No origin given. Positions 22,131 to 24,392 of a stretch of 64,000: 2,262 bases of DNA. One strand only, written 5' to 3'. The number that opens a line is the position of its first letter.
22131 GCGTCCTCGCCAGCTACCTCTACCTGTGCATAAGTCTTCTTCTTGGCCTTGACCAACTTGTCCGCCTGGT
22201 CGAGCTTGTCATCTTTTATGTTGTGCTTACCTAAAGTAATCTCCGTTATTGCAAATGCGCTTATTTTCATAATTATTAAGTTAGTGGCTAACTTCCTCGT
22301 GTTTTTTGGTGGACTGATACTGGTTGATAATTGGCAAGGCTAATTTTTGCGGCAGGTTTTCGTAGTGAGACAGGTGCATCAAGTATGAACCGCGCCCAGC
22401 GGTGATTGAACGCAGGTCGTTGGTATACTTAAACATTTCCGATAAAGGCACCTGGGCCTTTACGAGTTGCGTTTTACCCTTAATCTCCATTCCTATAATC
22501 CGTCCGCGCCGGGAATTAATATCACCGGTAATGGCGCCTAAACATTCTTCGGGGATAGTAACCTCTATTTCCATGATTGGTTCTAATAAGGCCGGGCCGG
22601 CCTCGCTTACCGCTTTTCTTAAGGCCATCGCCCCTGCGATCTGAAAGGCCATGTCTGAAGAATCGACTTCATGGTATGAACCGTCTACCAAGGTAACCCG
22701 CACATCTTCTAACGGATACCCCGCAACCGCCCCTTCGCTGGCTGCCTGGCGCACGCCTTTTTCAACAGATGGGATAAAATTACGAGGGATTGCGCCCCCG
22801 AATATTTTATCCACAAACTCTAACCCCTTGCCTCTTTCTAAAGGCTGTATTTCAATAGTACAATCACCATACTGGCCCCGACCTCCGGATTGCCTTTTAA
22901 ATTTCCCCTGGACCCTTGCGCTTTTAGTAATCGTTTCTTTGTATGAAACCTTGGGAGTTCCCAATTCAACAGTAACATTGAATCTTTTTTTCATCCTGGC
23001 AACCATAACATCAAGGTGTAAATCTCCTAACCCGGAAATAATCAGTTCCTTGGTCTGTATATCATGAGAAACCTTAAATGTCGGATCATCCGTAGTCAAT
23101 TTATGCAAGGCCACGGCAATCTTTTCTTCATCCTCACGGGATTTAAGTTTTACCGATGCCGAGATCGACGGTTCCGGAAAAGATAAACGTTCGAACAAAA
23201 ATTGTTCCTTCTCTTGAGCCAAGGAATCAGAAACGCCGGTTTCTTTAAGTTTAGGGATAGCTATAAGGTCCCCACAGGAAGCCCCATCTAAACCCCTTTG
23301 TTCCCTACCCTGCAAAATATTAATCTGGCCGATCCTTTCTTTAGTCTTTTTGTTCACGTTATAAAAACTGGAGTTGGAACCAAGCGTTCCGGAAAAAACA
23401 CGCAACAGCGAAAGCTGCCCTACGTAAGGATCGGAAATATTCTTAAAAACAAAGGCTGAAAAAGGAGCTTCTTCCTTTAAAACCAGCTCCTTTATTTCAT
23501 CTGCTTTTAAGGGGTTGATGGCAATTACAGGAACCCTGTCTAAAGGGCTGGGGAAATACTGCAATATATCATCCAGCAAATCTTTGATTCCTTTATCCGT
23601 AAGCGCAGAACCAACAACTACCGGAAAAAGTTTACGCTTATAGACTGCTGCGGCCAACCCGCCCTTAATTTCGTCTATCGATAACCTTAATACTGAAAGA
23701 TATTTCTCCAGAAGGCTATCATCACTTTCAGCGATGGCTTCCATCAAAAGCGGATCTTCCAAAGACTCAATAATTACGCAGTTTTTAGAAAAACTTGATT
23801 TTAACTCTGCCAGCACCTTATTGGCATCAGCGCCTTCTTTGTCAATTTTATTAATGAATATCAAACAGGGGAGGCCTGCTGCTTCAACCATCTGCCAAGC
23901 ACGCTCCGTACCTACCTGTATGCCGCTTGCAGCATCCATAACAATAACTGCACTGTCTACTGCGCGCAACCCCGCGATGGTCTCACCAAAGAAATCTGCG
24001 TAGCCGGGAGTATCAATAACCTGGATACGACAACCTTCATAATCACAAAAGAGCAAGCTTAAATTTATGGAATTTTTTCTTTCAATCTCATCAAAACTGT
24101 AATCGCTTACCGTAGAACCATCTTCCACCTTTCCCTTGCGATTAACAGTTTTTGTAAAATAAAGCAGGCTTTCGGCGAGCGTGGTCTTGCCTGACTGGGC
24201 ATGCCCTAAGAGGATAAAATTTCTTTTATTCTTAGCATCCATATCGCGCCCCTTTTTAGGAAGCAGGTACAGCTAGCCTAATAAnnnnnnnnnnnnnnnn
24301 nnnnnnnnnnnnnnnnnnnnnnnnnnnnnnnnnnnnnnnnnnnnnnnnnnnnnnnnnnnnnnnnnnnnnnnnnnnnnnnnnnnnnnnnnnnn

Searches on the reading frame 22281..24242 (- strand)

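Call 80: search_protein_families(library=pfam, proteins=[window:22281-24242:-], max_evalue=0.00001)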
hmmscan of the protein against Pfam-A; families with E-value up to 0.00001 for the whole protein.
window:22281-24242:- (653 aa): 7 families
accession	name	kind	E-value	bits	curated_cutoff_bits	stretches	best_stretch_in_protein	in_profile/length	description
PF03764.24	EFG_IV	-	4.5e-45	152.8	24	1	430-548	1-120/121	Elongation factor G, domain IV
PF00009.33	GTP_EFTU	-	1.5e-44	152.3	26.5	1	5-232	2-188/188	Elongation factor Tu GTP binding domain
PF00679.30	EFG_C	-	1.5e-27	95.9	27.9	1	552-634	2-85/89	Elongation factor G C-terminus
PF14492.12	EFG_III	-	9.6e-26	90.1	27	1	355-428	1-74/75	Elongation Factor G, domain III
PF22042.2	EF-G_D2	-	6.1e-13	49.1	27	1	260-342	1-82/84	Elongation factor G domain 2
PF03144.31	GTP_EFTU_D2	-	1.8e-07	31.9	30.3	1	275-341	1-72/73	Elongation factor Tu domain 2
PF16658.11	RF3_C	-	7.9e-06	26.2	40.1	0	357-450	8-104/132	Class II release factor RF3, C-terminal domain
